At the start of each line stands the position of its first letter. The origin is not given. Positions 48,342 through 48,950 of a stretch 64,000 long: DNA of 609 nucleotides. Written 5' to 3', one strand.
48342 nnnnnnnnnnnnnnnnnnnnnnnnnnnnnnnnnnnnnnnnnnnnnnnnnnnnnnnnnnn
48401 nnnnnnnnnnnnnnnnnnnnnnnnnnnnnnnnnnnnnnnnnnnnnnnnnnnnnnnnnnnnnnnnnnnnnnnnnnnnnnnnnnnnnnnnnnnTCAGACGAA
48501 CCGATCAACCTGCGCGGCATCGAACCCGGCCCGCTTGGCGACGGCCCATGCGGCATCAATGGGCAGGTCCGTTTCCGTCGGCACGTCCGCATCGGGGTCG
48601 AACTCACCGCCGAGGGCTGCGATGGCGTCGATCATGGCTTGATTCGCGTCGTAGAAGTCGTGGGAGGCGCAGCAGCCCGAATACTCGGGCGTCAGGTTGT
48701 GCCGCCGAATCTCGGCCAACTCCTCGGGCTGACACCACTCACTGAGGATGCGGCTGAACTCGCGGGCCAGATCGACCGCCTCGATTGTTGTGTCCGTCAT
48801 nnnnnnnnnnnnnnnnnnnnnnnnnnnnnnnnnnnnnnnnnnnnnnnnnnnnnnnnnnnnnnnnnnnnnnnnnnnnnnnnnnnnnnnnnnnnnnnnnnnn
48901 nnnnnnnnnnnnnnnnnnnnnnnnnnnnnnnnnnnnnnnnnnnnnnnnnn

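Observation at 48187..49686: Cluster of small, strongly acidic proteins (candidate DNA mimics / anti-defense)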

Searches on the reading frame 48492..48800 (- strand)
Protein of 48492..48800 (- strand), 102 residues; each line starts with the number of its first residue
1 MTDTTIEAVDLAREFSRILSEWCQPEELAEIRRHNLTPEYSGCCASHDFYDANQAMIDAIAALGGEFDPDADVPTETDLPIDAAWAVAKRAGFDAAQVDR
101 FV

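Call 9: search_protein_families(library=pfam, proteins=[window:48492-48800:-], max_evalue=1)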
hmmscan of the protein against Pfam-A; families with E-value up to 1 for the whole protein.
window:48492-48800:- (102 aa): 0 families

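Call 10: search_protein_families(library=phrogs, proteins=[window:48492-48800:-], max_evalue=1)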
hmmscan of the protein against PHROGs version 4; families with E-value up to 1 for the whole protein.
window:48492-48800:- (102 aa): 2 families
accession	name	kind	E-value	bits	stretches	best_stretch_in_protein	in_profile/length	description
phrog_21393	-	unknown function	2.9e-09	38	1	4-90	35-123/130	-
phrog_13051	-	unknown function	0.25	12.7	1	52-93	16-57/86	-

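Call 14: search_protein_families(library=ncbifam, proteins=[window:48492-48800:-], max_evalue=1)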
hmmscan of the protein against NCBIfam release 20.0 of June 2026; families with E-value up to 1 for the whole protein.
window:48492-48800:- (102 aa): 0 families

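Call 16: search_solved_structures(query=window:48492-48800:-, max_evalue=10)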
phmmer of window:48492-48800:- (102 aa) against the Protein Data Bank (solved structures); distinct sequences matched with E-value up to 10: 0.

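Call 17: search_dna_similar(query=window:48492-48800:-, collection=phages, mode=protein, max_evalue=0.01, max_rows=30)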
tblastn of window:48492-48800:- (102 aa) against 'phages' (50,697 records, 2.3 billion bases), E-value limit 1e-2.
Records with a match: 5; places in all: 5; records where one place covers at least 80% of the query: 1.
Best place of each record, by identity: <60% 5.
By first word of the organism name: Pseudomonas 3; Rhodobacter 1; EBPR 1.
By host as written in the record: Pseudomonas aeruginosa PA14 2; Pseudomonas aeruginosa PAO1 1; Rhodobacter capsulatus SB1003 1; - 1.
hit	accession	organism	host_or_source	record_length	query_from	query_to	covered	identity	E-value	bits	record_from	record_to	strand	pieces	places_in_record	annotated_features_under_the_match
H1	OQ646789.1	Pseudomonas phage PA_LZ02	Pseudomonas aeruginosa PAO1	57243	1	70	69%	37.1%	8e-3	39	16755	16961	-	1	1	hypothetical protein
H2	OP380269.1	Pseudomonas phage phiH1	Pseudomonas aeruginosa PA14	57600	1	70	69%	37.1%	1e-2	39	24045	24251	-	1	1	hypothetical protein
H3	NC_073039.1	Pseudomonas phage phiH1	Pseudomonas aeruginosa PA14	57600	1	70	69%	37.1%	1e-2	39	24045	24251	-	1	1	hypothetical protein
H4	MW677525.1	Rhodobacter phage RcSimone-Hastad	Rhodobacter capsulatus SB1003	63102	11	93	81%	28.1%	9e-3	39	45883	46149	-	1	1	57: hypothetical protein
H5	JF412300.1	EBPR siphovirus 5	-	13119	11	59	48%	45.1%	5e-4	43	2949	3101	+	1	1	gp6: hypothetical protein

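Call 22: find_related_loci(query=window:48492-48800:-, collection=viral_contigs, flank=10000)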
Query window:48492-48800:- (102 aa) in viral_contigs; peptide patterns used: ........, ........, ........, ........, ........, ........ (x = any residue, [..] = any of these).
32 stretches matched a pattern, but none encodes a relative of the query by tblastn (E <= 1e-3).

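Call 23: find_homologous_proteins(query=window:48492-48800:-, max_evalue=0.01)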
Query window:48492-48800:- (102 aa): 10 proteins with E <= 0.01 among 19 candidates.
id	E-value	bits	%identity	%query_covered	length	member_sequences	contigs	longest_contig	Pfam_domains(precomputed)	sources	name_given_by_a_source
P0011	1.8e-62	226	100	100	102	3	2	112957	-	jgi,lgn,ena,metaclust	metaclust:\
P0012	3.8e-43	164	80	100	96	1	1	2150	-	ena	-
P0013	1.2e-36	143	69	95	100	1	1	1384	-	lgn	-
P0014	1.7e-36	143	72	93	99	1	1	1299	-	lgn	-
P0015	4.2e-36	141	70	96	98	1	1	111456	-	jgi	-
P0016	6.8e-25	105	54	96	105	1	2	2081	-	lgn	-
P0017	1.8e-24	104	56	96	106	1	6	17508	-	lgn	-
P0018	2.5e-17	81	49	93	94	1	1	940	-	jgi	jgi:hypothetical protein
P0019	1.6e-14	72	49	81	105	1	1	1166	-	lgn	-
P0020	8.8e-11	60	45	84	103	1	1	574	-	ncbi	-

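Call 24: find_encoding_contigs(protein=P0015, flank=10000, max_places=3)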
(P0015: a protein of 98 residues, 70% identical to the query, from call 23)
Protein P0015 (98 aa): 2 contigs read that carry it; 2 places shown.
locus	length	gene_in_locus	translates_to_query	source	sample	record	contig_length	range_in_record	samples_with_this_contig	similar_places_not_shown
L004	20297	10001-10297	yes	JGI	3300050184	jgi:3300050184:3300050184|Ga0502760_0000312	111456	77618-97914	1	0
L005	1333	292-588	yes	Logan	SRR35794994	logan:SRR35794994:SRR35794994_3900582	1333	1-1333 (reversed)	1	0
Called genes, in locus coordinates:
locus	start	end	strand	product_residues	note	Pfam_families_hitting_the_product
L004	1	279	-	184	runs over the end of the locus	-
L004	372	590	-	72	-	-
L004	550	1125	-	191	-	-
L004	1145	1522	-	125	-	-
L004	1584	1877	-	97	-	-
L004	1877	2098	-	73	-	-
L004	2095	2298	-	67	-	-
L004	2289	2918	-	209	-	-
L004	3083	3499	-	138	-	-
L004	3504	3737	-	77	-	-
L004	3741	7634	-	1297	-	PF18789:DarA_C (weak)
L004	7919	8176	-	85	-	PF15777:Anti-TRAP (faint), PF00684:DnaJ_CXXCXGXG (weak)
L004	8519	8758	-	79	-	-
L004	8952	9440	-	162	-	-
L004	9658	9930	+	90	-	-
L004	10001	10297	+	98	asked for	-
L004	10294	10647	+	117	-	-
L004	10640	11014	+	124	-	PF03118:RNA_pol_A_CTD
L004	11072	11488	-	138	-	-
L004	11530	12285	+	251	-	-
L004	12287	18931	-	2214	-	PF18796:LPD1, PF18760:ART-PolyVal (weak)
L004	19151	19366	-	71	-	PF13560:HTH_31, PF01381:HTH_3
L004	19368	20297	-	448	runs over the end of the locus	-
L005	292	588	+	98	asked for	-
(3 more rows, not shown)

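Call 25: find_encoding_contigs(protein=P0017, flank=10000, max_places=3)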
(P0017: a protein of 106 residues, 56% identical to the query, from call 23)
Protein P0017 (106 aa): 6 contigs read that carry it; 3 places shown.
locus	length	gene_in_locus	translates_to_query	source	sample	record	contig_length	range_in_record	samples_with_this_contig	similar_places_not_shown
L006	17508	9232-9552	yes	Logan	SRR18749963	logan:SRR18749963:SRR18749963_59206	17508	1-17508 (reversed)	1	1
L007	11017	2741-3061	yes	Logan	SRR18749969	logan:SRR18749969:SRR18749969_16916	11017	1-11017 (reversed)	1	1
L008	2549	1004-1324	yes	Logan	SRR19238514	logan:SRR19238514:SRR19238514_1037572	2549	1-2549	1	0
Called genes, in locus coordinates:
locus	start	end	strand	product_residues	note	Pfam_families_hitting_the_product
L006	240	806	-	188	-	-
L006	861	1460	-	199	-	PF27659:CHP02642 (weak)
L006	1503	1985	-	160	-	-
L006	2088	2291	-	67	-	-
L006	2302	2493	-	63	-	-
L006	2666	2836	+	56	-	-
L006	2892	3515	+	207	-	PF18847:LPD29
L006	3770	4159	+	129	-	-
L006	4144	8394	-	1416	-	PF18789:DarA_C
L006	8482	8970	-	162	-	-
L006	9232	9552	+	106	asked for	-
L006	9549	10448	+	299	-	-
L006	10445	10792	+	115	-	-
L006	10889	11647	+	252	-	PF05175:MTS (weak)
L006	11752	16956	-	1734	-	PF04542:Sigma70_r2 (weak), PF04545:Sigma70_r4, PF08281:Sigma70_r4_2 (weak), PF18760:ART-PolyVal (faint)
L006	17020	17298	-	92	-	-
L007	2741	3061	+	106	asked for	-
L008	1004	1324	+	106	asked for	-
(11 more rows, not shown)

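Call 36: get_annotated_region(hit=H1, flank=4000)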
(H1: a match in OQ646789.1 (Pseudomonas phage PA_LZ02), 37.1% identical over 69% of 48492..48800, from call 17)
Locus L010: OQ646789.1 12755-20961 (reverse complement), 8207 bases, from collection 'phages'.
description: Pseudomonas phage PA_LZ02, complete genome.
organism: Pseudomonas phage PA_LZ02 (NCBI taxid 3041094)
taxonomy: Viruses; Duplodnaviria; Heunggongvirae; Uroviricota; Caudoviricetes; Pamexvirus
host: Pseudomonas aeruginosa PAO1; source: -; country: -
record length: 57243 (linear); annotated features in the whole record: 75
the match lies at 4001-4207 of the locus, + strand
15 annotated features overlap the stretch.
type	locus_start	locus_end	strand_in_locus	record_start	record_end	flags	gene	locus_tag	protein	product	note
CDS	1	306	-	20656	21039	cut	-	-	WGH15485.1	putative tail terminator protein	-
CDS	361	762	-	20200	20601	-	-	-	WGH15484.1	putative virion structural protein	-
CDS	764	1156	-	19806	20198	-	-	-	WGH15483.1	virion structural protein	-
CDS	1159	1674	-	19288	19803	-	-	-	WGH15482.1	putative virion structural protein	-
CDS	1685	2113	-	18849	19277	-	-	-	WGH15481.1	hypothetical protein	hypothetical protein AAT1_02016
CDS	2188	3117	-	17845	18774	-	-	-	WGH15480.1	putative major structural protein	-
CDS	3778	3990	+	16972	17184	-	-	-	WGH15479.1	hypothetical protein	hypothetical protein AAT1_02013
CDS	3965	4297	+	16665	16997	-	-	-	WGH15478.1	hypothetical protein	hypothetical protein PaMx74_17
CDS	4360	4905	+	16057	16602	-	-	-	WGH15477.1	hypothetical protein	hypothetical protein PaMx74_16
CDS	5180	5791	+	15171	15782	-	-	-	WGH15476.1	hypothetical protein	hypothetical protein PaMx74_15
CDS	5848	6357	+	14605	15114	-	-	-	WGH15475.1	putative YbiA-like protein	-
CDS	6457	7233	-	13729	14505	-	-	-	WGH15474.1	putative virion structural protein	-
CDS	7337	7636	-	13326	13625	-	-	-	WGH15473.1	hypothetical protein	hypothetical protein AAT1_02007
CDS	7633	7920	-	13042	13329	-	-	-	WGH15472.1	hypothetical protein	hypothetical protein AAT1_02006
CDS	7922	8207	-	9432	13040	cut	-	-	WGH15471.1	putative morphogenesis protein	-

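Call 37: get_annotated_region(hit=H4, flank=4000)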
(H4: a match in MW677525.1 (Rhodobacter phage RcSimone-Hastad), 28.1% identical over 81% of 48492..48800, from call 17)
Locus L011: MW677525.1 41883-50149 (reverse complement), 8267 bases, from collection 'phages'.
description: Rhodobacter phage RcSimone-Hastad, complete genome.
organism: Rhodobacter phage RcSimone-Hastad (NCBI taxid 2835981)
taxonomy: Viruses; Duplodnaviria; Heunggongvirae; Uroviricota; Caudoviricetes
host: Rhodobacter capsulatus SB1003; source: water; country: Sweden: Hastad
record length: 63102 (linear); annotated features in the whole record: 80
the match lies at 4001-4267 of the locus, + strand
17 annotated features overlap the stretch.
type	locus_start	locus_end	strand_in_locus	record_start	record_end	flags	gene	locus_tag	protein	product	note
CDS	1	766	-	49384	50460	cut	64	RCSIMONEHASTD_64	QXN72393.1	DNA ligase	-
CDS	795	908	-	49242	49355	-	63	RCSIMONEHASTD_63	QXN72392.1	hypothetical protein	-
CDS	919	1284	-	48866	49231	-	62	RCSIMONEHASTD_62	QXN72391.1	hypothetical protein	-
CDS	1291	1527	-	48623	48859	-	61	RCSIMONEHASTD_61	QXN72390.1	hypothetical protein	-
CDS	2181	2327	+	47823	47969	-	60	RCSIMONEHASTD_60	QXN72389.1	hypothetical protein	-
CDS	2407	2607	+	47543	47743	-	59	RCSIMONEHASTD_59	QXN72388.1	hypothetical protein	-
CDS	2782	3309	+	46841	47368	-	58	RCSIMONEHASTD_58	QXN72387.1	hypothetical protein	-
CDS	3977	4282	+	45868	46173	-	57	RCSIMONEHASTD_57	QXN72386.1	hypothetical protein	-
CDS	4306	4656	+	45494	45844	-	56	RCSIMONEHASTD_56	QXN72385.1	hypothetical protein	-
CDS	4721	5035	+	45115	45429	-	55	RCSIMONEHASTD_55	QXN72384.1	WYL domain protein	-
CDS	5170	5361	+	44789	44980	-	54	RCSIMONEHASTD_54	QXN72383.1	hypothetical protein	-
CDS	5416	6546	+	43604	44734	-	53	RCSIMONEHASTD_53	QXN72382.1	AAA-ATPase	-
CDS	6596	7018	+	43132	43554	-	52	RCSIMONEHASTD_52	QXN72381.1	hypothetical protein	-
CDS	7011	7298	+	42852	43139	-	51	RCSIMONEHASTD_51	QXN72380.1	hypothetical protein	-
CDS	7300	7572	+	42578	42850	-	50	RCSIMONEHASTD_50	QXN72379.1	hypothetical protein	-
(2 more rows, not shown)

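Call 44: search_protein_representatives(alignment_id=A2)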
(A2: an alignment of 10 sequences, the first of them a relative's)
Query: 10 sequences, 100 profile positions. Proteins with E-value up to 0.001 (for the whole library): 3484; up to 1e-10: 1800; up to 1e-30: 5. The best 150 are listed.
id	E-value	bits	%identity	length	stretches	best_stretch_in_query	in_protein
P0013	1.4e-43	163.1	-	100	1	2-99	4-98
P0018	3.4e-39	149.1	-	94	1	3-96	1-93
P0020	3.7e-32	126.5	-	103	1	7-94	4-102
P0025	6.5e-32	125.8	-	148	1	7-93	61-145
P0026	7.8e-32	125.5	-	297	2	9-94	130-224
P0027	3.7e-30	120.1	-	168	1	3-98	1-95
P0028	5.0e-28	113.3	-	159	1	7-95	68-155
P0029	8.6e-28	112.5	-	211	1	6-95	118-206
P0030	1.9e-27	111.4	-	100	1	2-94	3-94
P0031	3.6e-27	110.5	-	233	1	7-98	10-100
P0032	5.5e-27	109.9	-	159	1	4-98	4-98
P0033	1.2e-26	108.9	-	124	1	4-93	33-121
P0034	1.5e-26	108.5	-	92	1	2-92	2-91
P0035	1.6e-26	108.4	-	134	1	6-93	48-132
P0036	2.3e-26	108.0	-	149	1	6-92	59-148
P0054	5.5e-24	100.3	-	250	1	5-96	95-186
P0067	4.9e-23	97.3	-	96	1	1-93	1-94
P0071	9.2e-23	96.4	-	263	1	4-96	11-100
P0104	8.4e-22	93.3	-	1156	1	4-94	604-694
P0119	2.5e-21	91.8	-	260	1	8-92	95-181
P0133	5.4e-21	90.7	-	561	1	4-94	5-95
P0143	7.0e-21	90.3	-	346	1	12-93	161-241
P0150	1.0e-20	89.8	-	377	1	10-94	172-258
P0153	1.2e-20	89.6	-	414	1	6-96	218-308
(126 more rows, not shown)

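Call 45: search_protein_families(library=pfam, proteins=[P0104, P0133, P0153, P0150, P0143, P0026, P0071, P0119, P0054, P0031], max_evalue=0.01)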
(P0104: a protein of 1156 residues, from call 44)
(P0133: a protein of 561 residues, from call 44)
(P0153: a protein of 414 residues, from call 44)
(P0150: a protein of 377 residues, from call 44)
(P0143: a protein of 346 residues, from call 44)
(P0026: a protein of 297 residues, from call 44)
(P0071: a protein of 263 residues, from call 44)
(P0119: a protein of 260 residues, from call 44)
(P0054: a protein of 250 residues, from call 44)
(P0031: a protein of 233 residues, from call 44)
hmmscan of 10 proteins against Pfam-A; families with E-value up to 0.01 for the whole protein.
P0104 (1156 aa): 0 families

P0133 (561 aa): 1 family
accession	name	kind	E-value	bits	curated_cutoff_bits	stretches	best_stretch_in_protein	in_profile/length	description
PF24458.1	DUF7573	-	0.00053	20.3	30.2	1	175-214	2-36/39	Domain of unknown function (DUF7573)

P0153 (414 aa): 0 families

P0150 (377 aa): 0 families

P0143 (346 aa): 0 families

P0026 (297 aa): 0 families

P0071 (263 aa): 1 family
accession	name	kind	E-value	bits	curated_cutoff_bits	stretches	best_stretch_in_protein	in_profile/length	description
PF13973.12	DUF4222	-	0.0034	17.3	27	1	107-156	3-52/53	Domain of unknown function (DUF4222)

P0119 (260 aa): 0 families

P0054 (250 aa): 0 families

P0031 (233 aa): 1 family
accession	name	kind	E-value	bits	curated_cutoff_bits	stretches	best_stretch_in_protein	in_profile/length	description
PF13597.11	NRDD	-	0.003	16.7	26.2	1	52-148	443-538/562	Anaerobic ribonucleoside-triphosphate reductase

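Call 48: search_dna_similar(query=P0067, collection=plasmids, mode=protein, max_evalue=0.001, max_rows=40, rows=spread)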
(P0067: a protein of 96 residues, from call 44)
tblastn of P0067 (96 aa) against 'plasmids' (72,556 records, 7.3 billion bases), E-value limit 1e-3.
Records with a match: 5; places in all: 5; records where one place covers at least 80% of the query: 0.
Best place of each record, by identity: <60% 5.
By first word of the organism name: Paraburkholderia 3; Methylibium 1; Polaromonas 1.
By predicted mobility (MOB-suite, as given by PLSDB): conjugative 3; non-mobilizable 2.
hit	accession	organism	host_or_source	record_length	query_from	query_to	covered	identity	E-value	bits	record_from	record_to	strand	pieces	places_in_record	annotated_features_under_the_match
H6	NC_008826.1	Methylibium petroleiphilum PM1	-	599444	8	61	56%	59.3%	3e-12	67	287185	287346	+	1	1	hypothetical protein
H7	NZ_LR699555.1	Paraburkholderia dioscoreae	-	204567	9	65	59%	50.9%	9e-13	69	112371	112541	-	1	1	hypothetical protein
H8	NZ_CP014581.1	Paraburkholderia phytofirmans OLGA172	-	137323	9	65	59%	50.9%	3e-12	67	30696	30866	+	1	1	hypothetical protein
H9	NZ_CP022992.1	Paraburkholderia aromaticivorans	-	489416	23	74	54%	48.1%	6e-6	49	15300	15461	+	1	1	hypothetical protein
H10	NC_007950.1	Polaromonas sp. JS666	-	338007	11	59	51%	51.0%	6e-7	52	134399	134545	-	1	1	hypothetical protein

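Call 49: search_dna_similar(query=P0067, collection=phages, mode=protein, max_evalue=0.001, max_rows=40, rows=spread)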
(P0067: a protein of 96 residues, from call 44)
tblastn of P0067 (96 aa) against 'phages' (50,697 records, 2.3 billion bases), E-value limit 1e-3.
Records with a match: 31; places in all: 31; records where one place covers at least 80% of the query: 0.
Best place of each record, by identity: <60% 31.
By first word of the organism name: Xanthomonas 21; Stenotrophomonas 7; Variovorax 2; Rhodobacter 1.
By host as written in the record: Xanthomonas arboricola pv. juglandis IVIA 1317-1a 6; Xanthomonas translucens pv. translucens (DSM 18974) 4; Xanthomonas sp. 3; Stenotrophomonas maltophilia D1585 3; Stenotrophomonas maltophilia SM102 2; Xanthomonas oryzae pv. oryzae 2; Stenotrophomonas maltophilia YCR3A-1 2; - 2; and 6 more.
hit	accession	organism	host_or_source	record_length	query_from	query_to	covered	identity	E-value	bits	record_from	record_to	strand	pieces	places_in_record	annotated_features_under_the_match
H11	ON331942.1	Stenotrophomonas phage vB_Sm_QDWS359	Stenotrophomonas maltophilia SM102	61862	11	66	58%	53.6%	3e-11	63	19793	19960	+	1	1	hypothetical protein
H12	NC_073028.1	Stenotrophomonas phage vB_Sm_QDWS359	Stenotrophomonas maltophilia SM102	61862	11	66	58%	53.6%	3e-11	63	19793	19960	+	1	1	hypothetical protein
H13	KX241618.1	Xanthomonas phage Xoo-sp2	Xanthomonas oryzae pv. oryzae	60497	9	66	60%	48.3%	1e-8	56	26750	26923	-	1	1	hypothetical protein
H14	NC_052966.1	Xanthomonas phage Xoo-sp2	Xanthomonas oryzae pv. oryzae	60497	9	66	60%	48.3%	1e-8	56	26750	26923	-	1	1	hypothetical protein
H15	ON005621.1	Stenotrophomonas phage A1432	Stenotrophomonas maltophilia YCR3A-1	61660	8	66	61%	45.8%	2e-6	49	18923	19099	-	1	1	hypothetical protein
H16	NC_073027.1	Stenotrophomonas phage A1432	Stenotrophomonas maltophilia YCR3A-1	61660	8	66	61%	45.8%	2e-6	49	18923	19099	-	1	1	hypothetical protein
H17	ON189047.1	Xanthomonas phage Mallos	Xanthomonas translucens pv. translucens ...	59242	9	66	60%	46.6%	2e-9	58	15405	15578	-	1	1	hypothetical protein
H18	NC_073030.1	Xanthomonas phage Mallos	Xanthomonas translucens pv. translucens ...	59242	9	66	60%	46.6%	2e-9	58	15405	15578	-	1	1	hypothetical protein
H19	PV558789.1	Variovorax phage V45iii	Variovorax sp. SCN45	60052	9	66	60%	46.6%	4e-9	57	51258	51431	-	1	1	record has no annotation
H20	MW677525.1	Rhodobacter phage RcSimone-Hastad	Rhodobacter capsulatus SB1003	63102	8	59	54%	51.9%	2e-10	61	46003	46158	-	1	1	57: hypothetical protein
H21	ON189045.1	Xanthomonas phage Elanor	Xanthomonas translucens pv. translucens ...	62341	1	66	69%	40.9%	3e-6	49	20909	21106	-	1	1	hypothetical protein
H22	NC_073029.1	Xanthomonas phage Elanor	Xanthomonas translucens pv. translucens ...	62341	1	66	69%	40.9%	3e-6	49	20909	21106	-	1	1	hypothetical protein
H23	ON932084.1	Xanthomonas phage vB_Xar_IVIA-DoCa10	Xanthomonas arboricola pv. juglandis ...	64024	11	66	58%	46.4%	9e-8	53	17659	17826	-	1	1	hypothetical protein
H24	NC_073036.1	Xanthomonas phage vB_Xar_IVIA-DoCa10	Xanthomonas arboricola pv. juglandis ...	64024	11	66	58%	46.4%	9e-8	53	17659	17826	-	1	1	hypothetical protein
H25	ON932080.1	Xanthomonas phage vB_Xar_IVIA-DoCa6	Xanthomonas arboricola pv. juglandis ...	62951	9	66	60%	44.8%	3e-8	55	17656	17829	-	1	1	hypothetical protein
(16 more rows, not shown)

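Call 60: predict_structure(alignment_id=A3)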
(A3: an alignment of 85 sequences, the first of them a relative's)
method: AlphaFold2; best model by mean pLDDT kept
length: 102 residues; sequences in the alignment: 85
mean_pLDDT: 88.7   pTM: 0.81
mean pLDDT of the five models: 88.7, 88.4, 88.0, 87.1, 85.5
residues with pLDDT >= 90: 75; 70-90: 17; 50-70: 10; < 50: 0
segments of 3 or more residues with pLDDT < 50: none
pLDDT, mean of each block of 10 residues (from residue 1): 80 97 95 94 90 95 86 66 93 94 83
secondary structure, 60 per line:
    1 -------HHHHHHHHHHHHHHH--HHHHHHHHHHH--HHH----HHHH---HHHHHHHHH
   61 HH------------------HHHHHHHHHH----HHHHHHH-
elements in order: H8-22 H25-35 H45-48 H52-62 H81-90 H95-101

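Call 66: search_solved_structures(query=A3, max_evalue=10)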
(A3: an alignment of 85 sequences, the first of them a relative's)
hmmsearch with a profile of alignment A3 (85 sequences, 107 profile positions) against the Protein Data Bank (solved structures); distinct sequences matched with E-value up to 10: 0.
